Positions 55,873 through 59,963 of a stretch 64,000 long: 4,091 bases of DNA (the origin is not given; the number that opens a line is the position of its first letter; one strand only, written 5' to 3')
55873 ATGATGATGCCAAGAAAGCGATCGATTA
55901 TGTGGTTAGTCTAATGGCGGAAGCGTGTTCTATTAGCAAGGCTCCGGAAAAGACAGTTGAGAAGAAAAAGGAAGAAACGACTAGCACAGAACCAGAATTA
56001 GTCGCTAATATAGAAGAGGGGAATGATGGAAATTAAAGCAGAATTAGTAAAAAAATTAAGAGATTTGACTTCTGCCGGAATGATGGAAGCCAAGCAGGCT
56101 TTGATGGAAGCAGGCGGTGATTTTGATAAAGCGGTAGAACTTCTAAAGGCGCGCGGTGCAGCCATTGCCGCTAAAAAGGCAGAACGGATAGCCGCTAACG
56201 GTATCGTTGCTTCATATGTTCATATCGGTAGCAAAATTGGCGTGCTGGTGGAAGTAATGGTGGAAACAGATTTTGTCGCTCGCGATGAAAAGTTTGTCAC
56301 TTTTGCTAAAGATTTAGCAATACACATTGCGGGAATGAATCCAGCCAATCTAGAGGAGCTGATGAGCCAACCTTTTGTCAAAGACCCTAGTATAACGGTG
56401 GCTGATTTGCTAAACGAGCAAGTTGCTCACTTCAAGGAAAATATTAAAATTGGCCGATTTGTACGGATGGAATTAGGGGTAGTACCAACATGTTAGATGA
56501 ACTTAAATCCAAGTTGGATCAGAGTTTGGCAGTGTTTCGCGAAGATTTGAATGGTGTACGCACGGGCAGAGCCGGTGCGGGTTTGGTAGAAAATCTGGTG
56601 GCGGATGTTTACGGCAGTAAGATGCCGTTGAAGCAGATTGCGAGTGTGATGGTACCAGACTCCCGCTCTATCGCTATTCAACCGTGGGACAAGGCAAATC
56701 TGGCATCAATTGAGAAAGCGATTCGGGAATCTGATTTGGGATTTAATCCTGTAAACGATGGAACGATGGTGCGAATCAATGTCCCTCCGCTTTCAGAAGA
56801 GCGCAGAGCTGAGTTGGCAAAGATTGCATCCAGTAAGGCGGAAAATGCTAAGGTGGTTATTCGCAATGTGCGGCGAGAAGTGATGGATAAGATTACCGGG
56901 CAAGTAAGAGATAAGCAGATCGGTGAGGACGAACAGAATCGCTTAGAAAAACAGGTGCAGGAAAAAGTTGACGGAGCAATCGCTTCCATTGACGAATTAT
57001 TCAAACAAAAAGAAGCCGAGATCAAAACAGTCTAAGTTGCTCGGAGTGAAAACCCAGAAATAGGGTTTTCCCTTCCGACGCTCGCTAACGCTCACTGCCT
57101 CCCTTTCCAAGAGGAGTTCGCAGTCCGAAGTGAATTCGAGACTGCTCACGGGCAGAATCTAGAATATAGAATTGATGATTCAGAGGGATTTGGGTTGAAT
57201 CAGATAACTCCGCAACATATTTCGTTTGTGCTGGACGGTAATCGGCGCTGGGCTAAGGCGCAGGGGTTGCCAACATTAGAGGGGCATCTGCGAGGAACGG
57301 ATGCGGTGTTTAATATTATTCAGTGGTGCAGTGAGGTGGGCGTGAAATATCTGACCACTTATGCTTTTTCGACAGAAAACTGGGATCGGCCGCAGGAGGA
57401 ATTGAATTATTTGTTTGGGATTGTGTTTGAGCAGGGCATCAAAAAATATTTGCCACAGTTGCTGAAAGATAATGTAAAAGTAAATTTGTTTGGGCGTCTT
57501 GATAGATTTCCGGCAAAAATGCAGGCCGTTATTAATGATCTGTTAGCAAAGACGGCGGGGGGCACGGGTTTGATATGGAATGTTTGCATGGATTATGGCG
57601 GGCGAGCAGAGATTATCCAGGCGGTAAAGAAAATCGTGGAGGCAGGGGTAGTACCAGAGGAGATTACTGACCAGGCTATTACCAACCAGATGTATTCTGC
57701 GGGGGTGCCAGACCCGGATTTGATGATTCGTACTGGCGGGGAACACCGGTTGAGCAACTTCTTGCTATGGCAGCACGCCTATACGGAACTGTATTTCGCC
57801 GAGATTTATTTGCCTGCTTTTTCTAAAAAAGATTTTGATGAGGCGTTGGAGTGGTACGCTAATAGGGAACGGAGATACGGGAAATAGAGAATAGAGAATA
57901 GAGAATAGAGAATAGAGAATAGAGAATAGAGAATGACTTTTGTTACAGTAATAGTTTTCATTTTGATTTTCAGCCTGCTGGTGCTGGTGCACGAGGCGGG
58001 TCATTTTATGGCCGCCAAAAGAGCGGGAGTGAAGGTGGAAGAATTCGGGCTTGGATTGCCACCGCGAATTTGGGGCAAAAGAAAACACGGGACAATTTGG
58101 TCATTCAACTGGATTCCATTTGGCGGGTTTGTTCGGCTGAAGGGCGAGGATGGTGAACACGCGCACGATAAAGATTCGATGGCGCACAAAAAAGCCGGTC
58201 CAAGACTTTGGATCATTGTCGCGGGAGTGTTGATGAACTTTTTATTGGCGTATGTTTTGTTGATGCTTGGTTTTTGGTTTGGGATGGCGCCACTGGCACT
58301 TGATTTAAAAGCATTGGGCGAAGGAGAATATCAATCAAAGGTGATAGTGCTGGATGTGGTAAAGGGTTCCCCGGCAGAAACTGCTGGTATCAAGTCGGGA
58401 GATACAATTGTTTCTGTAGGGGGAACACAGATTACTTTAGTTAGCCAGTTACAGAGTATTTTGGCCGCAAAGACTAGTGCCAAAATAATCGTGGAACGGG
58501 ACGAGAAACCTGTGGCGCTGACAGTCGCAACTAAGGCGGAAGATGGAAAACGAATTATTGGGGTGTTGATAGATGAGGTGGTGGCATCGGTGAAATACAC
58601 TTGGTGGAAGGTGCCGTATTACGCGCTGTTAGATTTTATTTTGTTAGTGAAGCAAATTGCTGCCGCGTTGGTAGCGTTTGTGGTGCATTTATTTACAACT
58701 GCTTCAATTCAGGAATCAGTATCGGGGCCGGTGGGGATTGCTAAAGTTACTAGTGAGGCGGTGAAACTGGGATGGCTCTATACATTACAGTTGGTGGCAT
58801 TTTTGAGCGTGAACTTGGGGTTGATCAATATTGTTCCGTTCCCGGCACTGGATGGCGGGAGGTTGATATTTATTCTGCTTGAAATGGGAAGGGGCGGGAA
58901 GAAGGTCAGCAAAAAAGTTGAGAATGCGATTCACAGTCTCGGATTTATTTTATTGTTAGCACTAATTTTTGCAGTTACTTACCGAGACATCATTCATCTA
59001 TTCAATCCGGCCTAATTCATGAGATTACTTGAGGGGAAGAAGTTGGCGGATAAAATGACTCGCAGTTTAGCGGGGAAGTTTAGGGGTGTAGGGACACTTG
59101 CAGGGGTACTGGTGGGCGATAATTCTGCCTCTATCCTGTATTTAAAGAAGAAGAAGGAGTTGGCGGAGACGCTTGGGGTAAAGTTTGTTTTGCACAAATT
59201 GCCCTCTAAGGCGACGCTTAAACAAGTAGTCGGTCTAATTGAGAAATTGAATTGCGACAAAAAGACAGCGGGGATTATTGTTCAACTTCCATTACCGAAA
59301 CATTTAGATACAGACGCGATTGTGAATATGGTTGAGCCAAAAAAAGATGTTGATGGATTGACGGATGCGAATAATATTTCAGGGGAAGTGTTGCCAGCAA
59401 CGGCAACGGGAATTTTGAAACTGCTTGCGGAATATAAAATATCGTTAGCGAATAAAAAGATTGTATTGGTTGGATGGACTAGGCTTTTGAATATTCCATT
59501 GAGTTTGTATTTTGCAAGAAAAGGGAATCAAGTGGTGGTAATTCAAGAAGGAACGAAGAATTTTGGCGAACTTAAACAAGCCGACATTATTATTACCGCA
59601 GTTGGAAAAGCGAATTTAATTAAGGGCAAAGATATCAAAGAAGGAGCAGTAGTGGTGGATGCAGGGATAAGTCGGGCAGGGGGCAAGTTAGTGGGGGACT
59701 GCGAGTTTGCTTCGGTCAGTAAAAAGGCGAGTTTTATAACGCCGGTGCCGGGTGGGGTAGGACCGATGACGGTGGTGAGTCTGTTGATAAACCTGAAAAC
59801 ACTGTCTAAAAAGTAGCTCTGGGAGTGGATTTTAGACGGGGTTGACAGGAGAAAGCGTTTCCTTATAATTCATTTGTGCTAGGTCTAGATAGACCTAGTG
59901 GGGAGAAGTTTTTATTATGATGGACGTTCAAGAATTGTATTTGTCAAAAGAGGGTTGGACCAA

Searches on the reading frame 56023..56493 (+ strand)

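Call 97: search_protein_families(library=pfam, proteins=[window:56023-56493:+], max_evalue=0.00001)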
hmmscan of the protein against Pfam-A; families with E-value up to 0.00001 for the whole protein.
window:56023-56493:+ (157 aa): 1 family
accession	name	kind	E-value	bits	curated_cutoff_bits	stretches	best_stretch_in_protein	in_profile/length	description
PF00889.24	EF_TS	-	4.5e-21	75.8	27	1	73-151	1-77/204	Elongation factor TS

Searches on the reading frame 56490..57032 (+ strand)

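Call 97: search_protein_families(library=pfam, proteins=[window:56490-57032:+], max_evalue=0.00001)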
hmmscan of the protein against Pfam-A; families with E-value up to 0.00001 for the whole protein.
window:56490-57032:+ (181 aa): 1 family
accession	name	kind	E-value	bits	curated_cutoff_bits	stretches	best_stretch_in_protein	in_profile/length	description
PF01765.24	RRF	-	2.1e-58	197.2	29.7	1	16-178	1-163/164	Ribosome recycling factor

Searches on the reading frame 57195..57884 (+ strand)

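Call 97: search_protein_families(library=pfam, proteins=[window:57195-57884:+], max_evalue=0.00001)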
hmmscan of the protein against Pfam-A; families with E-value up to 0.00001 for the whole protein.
window:57195-57884:+ (230 aa): 1 family
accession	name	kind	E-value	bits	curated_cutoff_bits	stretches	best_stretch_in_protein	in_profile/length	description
PF01255.24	Prenyltransf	-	6.5e-79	265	27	1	12-229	1-219/219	Putative undecaprenyl diphosphate synthase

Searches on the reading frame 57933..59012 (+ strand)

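Call 97: search_protein_families(library=pfam, proteins=[window:57933-59012:+], max_evalue=0.00001)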
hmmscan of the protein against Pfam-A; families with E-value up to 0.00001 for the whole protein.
window:57933-59012:+ (360 aa): 4 families
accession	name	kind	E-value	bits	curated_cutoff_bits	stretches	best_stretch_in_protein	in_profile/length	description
PF02163.28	Peptidase_M50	-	6.1e-54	183.1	27.2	1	9-344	2-221/221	Peptidase family M50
PF17820.7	PDZ_6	-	1.8e-10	40.8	27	1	138-186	1-49/54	PDZ domain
PF13180.12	PDZ_2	-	1.3e-09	38.6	27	1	135-199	12-79/80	PDZ domain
PF00595.29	PDZ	-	5.2e-09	36.8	23.2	1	132-184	23-74/81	PDZ domain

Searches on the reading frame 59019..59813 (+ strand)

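Call 97: search_protein_families(library=pfam, proteins=[window:59019-59813:+], max_evalue=0.00001)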
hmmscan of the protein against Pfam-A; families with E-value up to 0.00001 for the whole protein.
window:59019-59813:+ (265 aa): 2 families
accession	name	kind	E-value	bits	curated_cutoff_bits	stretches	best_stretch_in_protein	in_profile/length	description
PF02882.25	THF_DHG_CYH_C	-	8.1e-45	152.5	27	1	123-262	14-155/160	Tetrahydrofolate dehydrogenase/cyclohydrolase, NAD(P)-binding domain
PF00763.28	THF_DHG_CYH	-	1.8e-28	99.6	32.8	1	4-112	1-115/115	Tetrahydrofolate dehydrogenase/cyclohydrolase, catalytic domain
